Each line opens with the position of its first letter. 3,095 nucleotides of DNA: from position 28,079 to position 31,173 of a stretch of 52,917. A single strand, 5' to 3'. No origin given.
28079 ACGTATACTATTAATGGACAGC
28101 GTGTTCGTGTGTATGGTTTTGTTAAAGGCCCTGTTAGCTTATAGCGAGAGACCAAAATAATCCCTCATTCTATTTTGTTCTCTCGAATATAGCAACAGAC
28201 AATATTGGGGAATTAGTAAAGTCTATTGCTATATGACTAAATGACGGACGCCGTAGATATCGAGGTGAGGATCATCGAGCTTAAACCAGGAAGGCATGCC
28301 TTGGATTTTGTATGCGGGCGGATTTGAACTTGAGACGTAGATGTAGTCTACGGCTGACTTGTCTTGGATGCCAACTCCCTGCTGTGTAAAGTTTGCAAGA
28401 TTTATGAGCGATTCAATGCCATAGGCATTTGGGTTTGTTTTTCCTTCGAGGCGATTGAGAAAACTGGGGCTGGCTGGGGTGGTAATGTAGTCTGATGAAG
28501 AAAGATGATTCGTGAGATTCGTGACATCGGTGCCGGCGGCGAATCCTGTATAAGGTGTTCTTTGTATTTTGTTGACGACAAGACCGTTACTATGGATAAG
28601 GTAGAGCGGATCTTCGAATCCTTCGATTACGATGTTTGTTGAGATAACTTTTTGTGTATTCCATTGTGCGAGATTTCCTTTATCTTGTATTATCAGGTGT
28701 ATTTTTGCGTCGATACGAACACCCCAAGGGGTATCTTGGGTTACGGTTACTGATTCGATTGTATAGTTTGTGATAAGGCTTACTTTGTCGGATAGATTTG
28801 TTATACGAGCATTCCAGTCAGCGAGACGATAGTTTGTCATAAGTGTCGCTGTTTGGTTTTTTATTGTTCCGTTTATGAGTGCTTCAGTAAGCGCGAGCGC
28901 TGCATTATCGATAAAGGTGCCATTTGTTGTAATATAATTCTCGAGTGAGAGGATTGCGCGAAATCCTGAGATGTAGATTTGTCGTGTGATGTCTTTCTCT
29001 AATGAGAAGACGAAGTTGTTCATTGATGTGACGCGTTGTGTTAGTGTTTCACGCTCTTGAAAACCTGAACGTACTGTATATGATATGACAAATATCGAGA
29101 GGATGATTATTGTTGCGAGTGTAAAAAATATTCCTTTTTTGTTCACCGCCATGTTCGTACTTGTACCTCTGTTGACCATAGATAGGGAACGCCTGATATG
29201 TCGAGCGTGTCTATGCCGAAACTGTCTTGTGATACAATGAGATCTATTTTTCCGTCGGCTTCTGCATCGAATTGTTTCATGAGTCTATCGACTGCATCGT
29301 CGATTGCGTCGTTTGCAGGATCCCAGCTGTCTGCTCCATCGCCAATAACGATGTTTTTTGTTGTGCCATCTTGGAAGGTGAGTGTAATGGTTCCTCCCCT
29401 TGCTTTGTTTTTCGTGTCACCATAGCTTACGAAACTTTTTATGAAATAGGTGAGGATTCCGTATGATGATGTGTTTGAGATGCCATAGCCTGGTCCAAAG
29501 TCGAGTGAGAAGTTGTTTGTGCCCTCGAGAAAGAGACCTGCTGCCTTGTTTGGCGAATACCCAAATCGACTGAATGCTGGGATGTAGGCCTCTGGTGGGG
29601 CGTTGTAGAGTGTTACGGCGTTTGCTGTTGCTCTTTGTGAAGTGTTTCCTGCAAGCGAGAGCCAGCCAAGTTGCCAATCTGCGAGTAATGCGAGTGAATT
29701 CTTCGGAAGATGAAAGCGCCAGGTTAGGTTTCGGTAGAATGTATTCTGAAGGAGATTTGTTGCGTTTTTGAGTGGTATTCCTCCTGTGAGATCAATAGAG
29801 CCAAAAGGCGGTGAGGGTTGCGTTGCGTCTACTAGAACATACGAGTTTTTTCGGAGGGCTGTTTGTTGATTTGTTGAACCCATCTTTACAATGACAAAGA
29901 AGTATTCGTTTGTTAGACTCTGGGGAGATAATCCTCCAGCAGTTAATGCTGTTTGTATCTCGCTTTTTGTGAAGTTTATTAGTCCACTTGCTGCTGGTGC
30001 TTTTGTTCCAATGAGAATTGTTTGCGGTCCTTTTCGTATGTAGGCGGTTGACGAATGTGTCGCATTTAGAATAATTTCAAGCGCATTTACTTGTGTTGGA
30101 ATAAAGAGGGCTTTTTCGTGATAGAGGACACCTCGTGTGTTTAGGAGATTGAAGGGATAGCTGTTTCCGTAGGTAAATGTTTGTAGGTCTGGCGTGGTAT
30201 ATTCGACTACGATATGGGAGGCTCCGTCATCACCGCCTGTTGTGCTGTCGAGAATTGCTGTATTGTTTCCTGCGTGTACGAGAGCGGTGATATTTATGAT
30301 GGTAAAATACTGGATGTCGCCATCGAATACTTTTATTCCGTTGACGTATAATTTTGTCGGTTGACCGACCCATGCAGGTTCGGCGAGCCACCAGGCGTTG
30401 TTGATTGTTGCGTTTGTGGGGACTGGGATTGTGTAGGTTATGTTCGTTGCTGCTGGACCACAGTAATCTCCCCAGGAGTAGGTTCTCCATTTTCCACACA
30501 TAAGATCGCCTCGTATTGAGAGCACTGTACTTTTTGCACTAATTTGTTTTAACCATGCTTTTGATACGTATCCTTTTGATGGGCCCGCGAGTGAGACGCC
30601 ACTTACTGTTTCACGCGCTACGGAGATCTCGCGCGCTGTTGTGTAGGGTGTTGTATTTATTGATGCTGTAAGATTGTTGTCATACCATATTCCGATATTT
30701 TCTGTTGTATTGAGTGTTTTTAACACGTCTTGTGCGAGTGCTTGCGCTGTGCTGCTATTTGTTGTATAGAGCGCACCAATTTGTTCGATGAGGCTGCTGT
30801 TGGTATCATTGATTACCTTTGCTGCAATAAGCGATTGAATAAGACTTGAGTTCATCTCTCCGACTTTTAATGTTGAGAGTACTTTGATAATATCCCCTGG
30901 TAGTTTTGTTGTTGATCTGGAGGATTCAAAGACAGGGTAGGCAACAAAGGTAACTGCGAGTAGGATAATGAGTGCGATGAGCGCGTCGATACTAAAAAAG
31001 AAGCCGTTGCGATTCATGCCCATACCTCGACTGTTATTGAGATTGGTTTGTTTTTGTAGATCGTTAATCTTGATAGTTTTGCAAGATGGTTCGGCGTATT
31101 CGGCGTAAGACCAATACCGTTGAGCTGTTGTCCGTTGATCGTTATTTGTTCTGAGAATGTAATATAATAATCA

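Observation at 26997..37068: Large type IV filament locus combining pilus-like and archaellum-like parts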

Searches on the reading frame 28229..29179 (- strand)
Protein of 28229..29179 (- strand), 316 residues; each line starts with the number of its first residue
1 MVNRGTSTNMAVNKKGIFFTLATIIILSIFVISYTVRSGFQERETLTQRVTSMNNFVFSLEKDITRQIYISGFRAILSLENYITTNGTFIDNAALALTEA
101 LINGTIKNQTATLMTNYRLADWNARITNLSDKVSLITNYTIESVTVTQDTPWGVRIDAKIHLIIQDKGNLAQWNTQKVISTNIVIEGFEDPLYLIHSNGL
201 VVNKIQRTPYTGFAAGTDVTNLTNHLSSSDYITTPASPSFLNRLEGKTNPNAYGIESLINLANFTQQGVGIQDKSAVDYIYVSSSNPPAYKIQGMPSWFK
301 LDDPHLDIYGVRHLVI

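Call 3: search_protein_families(library=pfam, max_evalue=0.01, proteins=[window:28229-29179:-])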
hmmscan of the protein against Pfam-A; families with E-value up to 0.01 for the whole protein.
window:28229-29179:- (316 aa): 0 families

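Call 4: search_protein_families(library=ncbifam, max_evalue=0.01, proteins=[window:28229-29179:-])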
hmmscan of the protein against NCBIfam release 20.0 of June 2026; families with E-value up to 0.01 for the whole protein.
window:28229-29179:- (316 aa): 0 families

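Call 45: search_solved_structures(query=A2, max_evalue=10)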
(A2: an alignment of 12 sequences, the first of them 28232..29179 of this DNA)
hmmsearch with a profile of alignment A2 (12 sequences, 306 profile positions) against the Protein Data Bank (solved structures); distinct sequences matched with E-value up to 10: 0.

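Call 48: find_homologous_proteins(query=window:28232-29179:-, max_evalue=0.001)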
Query window:28232-29179:- (316 aa): 154 proteins with E <= 0.001 among 1395 candidates; the best 120 are listed.
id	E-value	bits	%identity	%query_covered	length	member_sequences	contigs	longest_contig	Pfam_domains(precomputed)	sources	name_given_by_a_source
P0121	1.4e-197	673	100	97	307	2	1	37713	-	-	-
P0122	1.3e-181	620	89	100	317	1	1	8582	-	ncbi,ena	-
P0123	1.6e-110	387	57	96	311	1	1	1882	-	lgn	-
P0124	1.9e-109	383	56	97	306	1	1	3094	-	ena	-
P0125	1.5e-106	374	52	100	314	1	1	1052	-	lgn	-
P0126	6.1e-104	365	54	97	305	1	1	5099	-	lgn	-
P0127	3.8e-103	363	53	97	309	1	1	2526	-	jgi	jgi:hypothetical protein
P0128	3.9e-103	363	54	96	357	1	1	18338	-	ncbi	-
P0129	5.5e-103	362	53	96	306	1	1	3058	-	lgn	-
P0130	7.6e-103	362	51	100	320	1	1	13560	-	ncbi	-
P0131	1.8e-102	361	53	98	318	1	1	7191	-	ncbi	-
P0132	9.4e-102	358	54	96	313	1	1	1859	-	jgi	jgi:hypothetical protein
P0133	1.5e-101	357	51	99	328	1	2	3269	-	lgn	-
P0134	2.1e-101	357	54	96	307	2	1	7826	-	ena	-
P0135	2.3e-101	357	52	95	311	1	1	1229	-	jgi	jgi:hypothetical protein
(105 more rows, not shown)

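Call 58: predict_structure(alignment_id=A5)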
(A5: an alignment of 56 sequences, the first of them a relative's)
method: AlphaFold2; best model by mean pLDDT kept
length: 307 residues; sequences in the alignment: 56
mean_pLDDT: 92.7   pTM: 0.81
mean pLDDT of the five models: 92.7, 92.1, 91.6, 91.4, 91.0
residues with pLDDT >= 90: 242; 70-90: 61; 50-70: 3; < 50: 1
segments of 3 or more residues with pLDDT < 50: none
pLDDT, mean of each block of 10 residues (from residue 1): 72 92 88 82 89 92 97 94 97 96 93 89 91 96 97 91 92 97 91 95 94 97 97 96 97 89 92 93 95 96 95
secondary structure, 60 per line:
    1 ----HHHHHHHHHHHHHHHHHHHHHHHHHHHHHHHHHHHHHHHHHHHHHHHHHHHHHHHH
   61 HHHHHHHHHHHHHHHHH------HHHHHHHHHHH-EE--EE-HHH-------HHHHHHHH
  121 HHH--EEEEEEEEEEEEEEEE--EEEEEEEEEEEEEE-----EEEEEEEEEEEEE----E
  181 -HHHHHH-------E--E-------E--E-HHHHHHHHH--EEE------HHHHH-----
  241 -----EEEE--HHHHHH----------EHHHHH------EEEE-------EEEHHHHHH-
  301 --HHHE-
elements in order: H5-77 H84-94 H113-123 E126-141 E144-157 E163-175 H182-187 H211-219 E222-224 H231-235 E246-249 H252-257 H269-273 E280-283 E291-293 H294-299

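Call 61: fold_search(model_id=the predicted structure, library=pdb)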
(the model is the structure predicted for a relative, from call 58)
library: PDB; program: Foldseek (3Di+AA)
matches with E <= 10: 1038; with E <= 0.001: 0
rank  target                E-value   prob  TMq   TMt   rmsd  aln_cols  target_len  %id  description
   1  5u9o_H                1.6e-02  0.35  0.13  0.23   8.8       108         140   10  Cocrystal structure of the intermembrane space region of the plastid division proteins PARC6 and PDV1 (released 2017-12-20)
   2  3e99                  3.2e-02  0.20  0.13  0.23  16.6       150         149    7  Crystal structure of the beta subunit of the benzoate 1,2-dioxygenase (benb, bmaa0186) from burkholderia mallei atcc 233 (released 2008-09-16)
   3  6jzf_B                3.5e-02  0.51  0.16  0.28  10.0       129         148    9  Structure of the intermembrane space region of PARC6 (released 2020-05-06)
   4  4n3v_A                3.5e-02  0.23  0.13  0.22  19.8       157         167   10  Crystal structure of a bile-acid 7-alpha dehydratase (CLOHIR_00079) from Clostridium hiranonis DSM 13275 at 1.89 A res (released 2013-12-04)
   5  5u9o_E                4.0e-02  0.30  0.14  0.24   9.2       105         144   10  Cocrystal structure of the intermembrane space region of the plastid division proteins PARC6 and PDV1 (released 2017-12-20)
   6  6jzf_A                4.2e-02  0.54  0.14  0.25   8.3       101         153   10  Structure of the intermembrane space region of PARC6 (released 2020-05-06)
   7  5u9l_A                4.8e-02  0.69  0.14  0.24   6.5        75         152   13  Crystal structure of the intermembrane space region of the plastid division protein PARC6 (released 2017-12-20)
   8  4l8p                  7.2e-02  0.18  0.13  0.21  19.6       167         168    7  Crystal structure of a bile-acid 7-alpha dehydratase (CLOHIR_00079) from Clostridium hiranonis DSM 13275 at 1.60 A resol (released 2013-08-21)
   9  9q8z_A                7.6e-02  0.90  0.15  0.09   5.9        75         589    8  Human chondroitin sulfate polymerase complex CHSY3-CHPF (released 2025-12-03)
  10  6p77_A                8.1e-02  0.38  0.15  0.30  15.0       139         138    9  2.5 Angstrom structure of Caci_6494 from Catenulispora Acidiphila (released 2020-06-17)
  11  9jp5_B                8.6e-02  0.18  0.14  0.21  17.4       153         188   13  Phthalate 3,4-dioxygenase from Rhodococcus jostii RHA1 (released 2024-10-30)
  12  5u9l_B                9.1e-02  0.28  0.14  0.24   8.5       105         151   10  Crystal structure of the intermembrane space region of the plastid division protein PARC6 (released 2017-12-20)
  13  6jzn_A                9.1e-02  0.23  0.15  0.28  11.4       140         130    8  Structure of the intermembrane space region of PARC6-PDV1 (released 2020-05-06)
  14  5u9o_G                9.1e-02  0.20  0.13  0.24  11.6       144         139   10  Cocrystal structure of the intermembrane space region of the plastid division proteins PARC6 and PDV1 (released 2017-12-20)
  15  5u9o_F                9.6e-02  0.18  0.12  0.22   8.7       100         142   10  Cocrystal structure of the intermembrane space region of the plastid division proteins PARC6 and PDV1 (released 2017-12-20)
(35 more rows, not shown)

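Call 94: search_protein_families(library=pfam, alignment_id=A2, max_evalue=1)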
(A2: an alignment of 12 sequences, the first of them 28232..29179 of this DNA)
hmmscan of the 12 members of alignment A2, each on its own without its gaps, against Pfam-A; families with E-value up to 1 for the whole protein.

A. member 1, window:28232-29179:- (316 aa): 0 families

B. families by the number of members that match (of 12 scanned): 7 families
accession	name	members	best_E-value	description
PF18208.6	NES_C_h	1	0.0053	Nicking enzyme C-terminal middle helical domain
PF18261.6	Rpn9_C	1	0.043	Rpn9 C-terminal helix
PF16270.11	DUF4923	1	0.051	Lipocalin-like domain (DUF4923)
PF10398.14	DUF2443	1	0.16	Protein of unknown function (DUF2443)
PF01062.27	Bestrophin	1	0.24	Bestrophin, RFP-TM, chloride channel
PF12669.12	FeoB_associated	1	0.4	FeoB-associated Cys-rich membrane protein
PF09765.14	FANCL_d1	1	0.52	FANCL UBC-like domain 1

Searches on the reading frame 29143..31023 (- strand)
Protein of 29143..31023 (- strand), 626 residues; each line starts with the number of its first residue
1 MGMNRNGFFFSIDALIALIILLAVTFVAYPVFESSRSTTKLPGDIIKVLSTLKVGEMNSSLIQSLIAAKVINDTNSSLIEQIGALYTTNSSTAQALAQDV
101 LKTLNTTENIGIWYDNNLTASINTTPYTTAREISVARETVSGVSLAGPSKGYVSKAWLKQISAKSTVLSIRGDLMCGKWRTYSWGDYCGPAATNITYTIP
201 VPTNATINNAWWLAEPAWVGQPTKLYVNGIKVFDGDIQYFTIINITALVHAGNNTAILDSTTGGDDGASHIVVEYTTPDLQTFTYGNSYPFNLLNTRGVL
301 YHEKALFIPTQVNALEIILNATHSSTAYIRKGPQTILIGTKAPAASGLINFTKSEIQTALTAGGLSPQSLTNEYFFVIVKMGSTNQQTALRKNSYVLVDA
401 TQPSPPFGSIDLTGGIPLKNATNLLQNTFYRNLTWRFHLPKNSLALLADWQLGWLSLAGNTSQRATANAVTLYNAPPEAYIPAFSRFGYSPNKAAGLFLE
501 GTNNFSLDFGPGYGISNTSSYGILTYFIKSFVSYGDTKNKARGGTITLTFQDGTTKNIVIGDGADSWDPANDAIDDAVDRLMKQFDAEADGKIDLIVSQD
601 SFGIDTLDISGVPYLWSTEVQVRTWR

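Call 3: search_protein_families(library=pfam, max_evalue=0.01, proteins=[window:29143-31023:-])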
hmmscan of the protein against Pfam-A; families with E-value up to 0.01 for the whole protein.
window:29143-31023:- (626 aa): 0 families

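Call 4: search_protein_families(library=ncbifam, max_evalue=0.01, proteins=[window:29143-31023:-])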
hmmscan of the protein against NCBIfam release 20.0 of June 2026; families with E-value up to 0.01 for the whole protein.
window:29143-31023:- (626 aa): 0 families

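Call 46: search_solved_structures(query=A3, max_evalue=10)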
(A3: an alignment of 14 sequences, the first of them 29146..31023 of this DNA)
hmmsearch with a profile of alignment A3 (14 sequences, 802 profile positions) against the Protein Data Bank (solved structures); distinct sequences matched with E-value up to 10: 26.
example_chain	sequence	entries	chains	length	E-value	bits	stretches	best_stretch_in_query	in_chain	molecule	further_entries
4rck_A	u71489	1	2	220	1.2e-09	40.3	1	363-543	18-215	Hypothetical membrane spanning protein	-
6fpy_A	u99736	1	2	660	0.001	20.7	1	359-548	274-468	Inter-alpha-trypsin inhibitor heavy chain H1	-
6tnj_A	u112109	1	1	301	0.0014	20.2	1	363-483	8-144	Minor fimbrium subunit Mfa5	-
9no5_A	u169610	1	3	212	0.0031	19.1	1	364-524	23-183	Putative secreted protein, hemolysin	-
3p8m_A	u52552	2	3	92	0.0055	18.3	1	468-540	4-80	Dynein light chain 2 | DYNEIN LIGHT CHAIN 2, CYTOPLASMIC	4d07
1re6_A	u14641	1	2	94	0.0057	18.2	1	468-540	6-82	dynein light chain 2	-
1pwj_A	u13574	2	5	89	0.0069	18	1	468-540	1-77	dynein light chain-2 | DYNEIN LIGHT CHAIN 2, CYTOPLASMIC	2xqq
1pwk_A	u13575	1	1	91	0.011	17.3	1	468-516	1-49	dynein light chain-2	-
7y8w_A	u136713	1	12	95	0.012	17.2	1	468-540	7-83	Dynein light chain 1, cytoplasmic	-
6fpz_A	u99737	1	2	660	0.017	16.7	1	359-548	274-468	Inter-alpha-trypsin inhibitor heavy chain H1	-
2pg1_A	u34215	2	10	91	0.026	16.1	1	468-538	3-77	Dynein light chain 1, cytoplasmic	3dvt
4qh7_A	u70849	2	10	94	0.026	16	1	468-538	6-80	Dynein light chain 1, cytoplasmic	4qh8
9gtu_A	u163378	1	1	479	0.028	15.9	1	361-529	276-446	Collagen alpha-1(VI) chain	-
7cnu_A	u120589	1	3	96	0.029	15.9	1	469-540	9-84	Dynein light chain 2, cytoplasmic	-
3brl_A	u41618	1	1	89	0.032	15.8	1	468-539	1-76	Dynein light chain 1, cytoplasmic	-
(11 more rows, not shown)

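Call 51: find_homologous_proteins(query=window:29146-31023:-, max_evalue=0.001)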
Query window:29146-31023:- (626 aa): 42 proteins with E <= 0.001 among 8000 candidates.
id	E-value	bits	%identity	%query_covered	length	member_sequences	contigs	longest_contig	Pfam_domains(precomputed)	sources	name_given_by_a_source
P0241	0.0e+0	1397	100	100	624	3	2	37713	-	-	-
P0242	4.9e-222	757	54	100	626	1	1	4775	-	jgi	-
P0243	2.5e-218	745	53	100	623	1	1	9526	-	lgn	-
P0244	1.6e-217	742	52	99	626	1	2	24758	-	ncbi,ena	-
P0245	1.8e-217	742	53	100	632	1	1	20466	-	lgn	-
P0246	8.9e-215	733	52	100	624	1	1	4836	-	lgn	-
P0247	2.0e-214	732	55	99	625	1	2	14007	-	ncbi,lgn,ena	ncbi:MAG: hypothetical protein AABX83_03475 [Nanoarchaeota archaeon]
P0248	4.6e-214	731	51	100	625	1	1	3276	-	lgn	-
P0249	3.4e-213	728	51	99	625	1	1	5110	-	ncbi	-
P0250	8.1e-212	723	50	100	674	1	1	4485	-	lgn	-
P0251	1.6e-211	722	51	100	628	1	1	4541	-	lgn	-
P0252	1.1e-210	720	51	100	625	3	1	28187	-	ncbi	-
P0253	9.3e-210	717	51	99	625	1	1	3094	-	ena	-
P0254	2.3e-208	712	51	100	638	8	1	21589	-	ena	-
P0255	6.7e-208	710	56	88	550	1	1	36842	-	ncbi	-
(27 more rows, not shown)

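Call 62: predict_structure(alignment_id=A6)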
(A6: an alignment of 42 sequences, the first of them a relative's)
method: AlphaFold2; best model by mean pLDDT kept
length: 624 residues; sequences in the alignment: 42
mean_pLDDT: 89.8   pTM: 0.74
mean pLDDT of the five models: 89.8, 89.6, 88.1, 88.0, 87.4
residues with pLDDT >= 90: 408; 70-90: 181; 50-70: 30; < 50: 5
segments of 3 or more residues with pLDDT < 50: 1-5
pLDDT, mean of each block of 10 residues (from residue 1): 56 86 78 65 88 89 89 88 84 91 85 87 75 81 67 92 94 94 90 97 97 94 98 95 98 95 94 93 91 96 95 98 96 96 95 98 95 97 94 95 82 95 95 91 93 86 96 92 93 93 96 95 92 89 93 93 94 94 83 91 82 72 84
secondary structure, 60 per line:
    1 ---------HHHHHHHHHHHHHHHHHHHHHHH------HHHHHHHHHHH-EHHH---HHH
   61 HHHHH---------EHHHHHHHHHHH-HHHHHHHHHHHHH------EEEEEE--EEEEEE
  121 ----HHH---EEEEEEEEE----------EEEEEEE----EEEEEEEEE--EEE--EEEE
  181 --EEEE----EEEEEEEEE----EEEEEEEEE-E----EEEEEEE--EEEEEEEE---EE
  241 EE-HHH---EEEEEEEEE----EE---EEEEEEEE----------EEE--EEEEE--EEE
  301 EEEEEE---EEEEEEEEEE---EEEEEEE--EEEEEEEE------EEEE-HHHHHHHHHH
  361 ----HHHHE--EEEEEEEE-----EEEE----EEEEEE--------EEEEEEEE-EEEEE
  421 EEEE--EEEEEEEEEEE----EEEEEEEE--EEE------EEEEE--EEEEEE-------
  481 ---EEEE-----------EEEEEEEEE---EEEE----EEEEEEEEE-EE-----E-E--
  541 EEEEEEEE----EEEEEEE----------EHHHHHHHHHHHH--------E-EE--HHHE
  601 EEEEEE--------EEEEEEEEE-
elements in order: H10-32 H39-49 H58-65 H76-86 H88-100 E107-112 E115-120 E131-139 E150-156 E161-169 E172-174 E177-180 E183-186 E191-199 E204-212 E219-225 E228-235 E239-242 E250-258 E268-275 E286-288 E291-295 E298-306 E310-319 E323-329 E332-339 E346-349 H351-360 H365-368 E372-379 E385-388 E393-398 E407-414 E416-424 E427-437 E442-449 E452-454 E461-465 E468-473 E484-487 E499-507 E511-514 E519-527 E541-548 E553-559 H571-582 E600-606 E615-623

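Call 64: fold_search(model_id=the predicted structure, library=pdb)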
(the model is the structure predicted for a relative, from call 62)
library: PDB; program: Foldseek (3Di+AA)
matches with E <= 10: 1459; with E <= 0.001: 171
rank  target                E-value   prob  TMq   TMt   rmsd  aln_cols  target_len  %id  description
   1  9fmt_D                5.5e-08  1.00  0.14  0.13  20.1       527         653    8  Cryo-EM structure of the BcsB hexameric crown from the E. coli cellulose secretion macrocomplex (released 2024-10-16)
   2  9fmt_F                1.1e-07  1.00  0.12  0.11  21.8       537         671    8  Cryo-EM structure of the BcsB hexameric crown from the E. coli cellulose secretion macrocomplex (released 2024-10-16)
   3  9fmt_B                1.8e-07  1.00  0.13  0.12  21.2       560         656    9  Cryo-EM structure of the BcsB hexameric crown from the E. coli cellulose secretion macrocomplex (released 2024-10-16)
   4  9fmt_E                2.7e-07  1.00  0.14  0.14  21.7       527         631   10  Cryo-EM structure of the BcsB hexameric crown from the E. coli cellulose secretion macrocomplex (released 2024-10-16)
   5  9fmt_C                3.1e-07  1.00  0.14  0.15  20.8       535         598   10  Cryo-EM structure of the BcsB hexameric crown from the E. coli cellulose secretion macrocomplex (released 2024-10-16)
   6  6yg8_D                3.1e-07  1.00  0.13  0.13  20.2       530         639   10  Cryo-EM structure of a BcsB pentamer in the context of an assembled Bcs macrocomplex (released 2021-02-24)
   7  7l2z_E                4.7e-07  0.95  0.10  0.10  25.9       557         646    9  Bacterial cellulose synthase BcsB hexamer (released 2021-03-24)
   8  4w8j                  5.0e-07  1.00  0.12  0.08  32.4       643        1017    8  Structure of the full-length insecticidal protein Cry1Ac reveals intriguing details of toxin packaging into in vivo form (released 2014-09-17)
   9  9b8i                  5.3e-07  0.90  0.11  0.10  35.2       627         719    9  Cryo-EM structure of the E. coli cellulose synthase BcsB-BcsC fusion protein (released 2025-02-19)
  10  6yg8_A                5.6e-07  1.00  0.13  0.12  20.6       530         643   10  Cryo-EM structure of a BcsB pentamer in the context of an assembled Bcs macrocomplex (released 2021-02-24)
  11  5x7o_A                6.9e-07  0.98  0.13  0.07  25.4       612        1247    9  Crystal structure of Paenibacillus sp. 598K alpha-1,6-glucosyltransferase (released 2017-07-26)
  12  6yg8_E                1.8e-06  1.00  0.14  0.15  20.7       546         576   10  Cryo-EM structure of a BcsB pentamer in the context of an assembled Bcs macrocomplex (released 2021-02-24)
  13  7l2z_F                2.0e-06  0.99  0.12  0.11  22.0       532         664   10  Bacterial cellulose synthase BcsB hexamer (released 2021-03-24)
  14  8w7n                  2.1e-06  0.98  0.11  0.07  35.0       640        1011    7  Crystal structure of the in-cell Cry1Aa purified from Bacillus thuringiensis (released 2024-03-06)
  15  9fmt_A                2.2e-06  1.00  0.14  0.13  21.8       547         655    9  Cryo-EM structure of the BcsB hexameric crown from the E. coli cellulose secretion macrocomplex (released 2024-10-16)
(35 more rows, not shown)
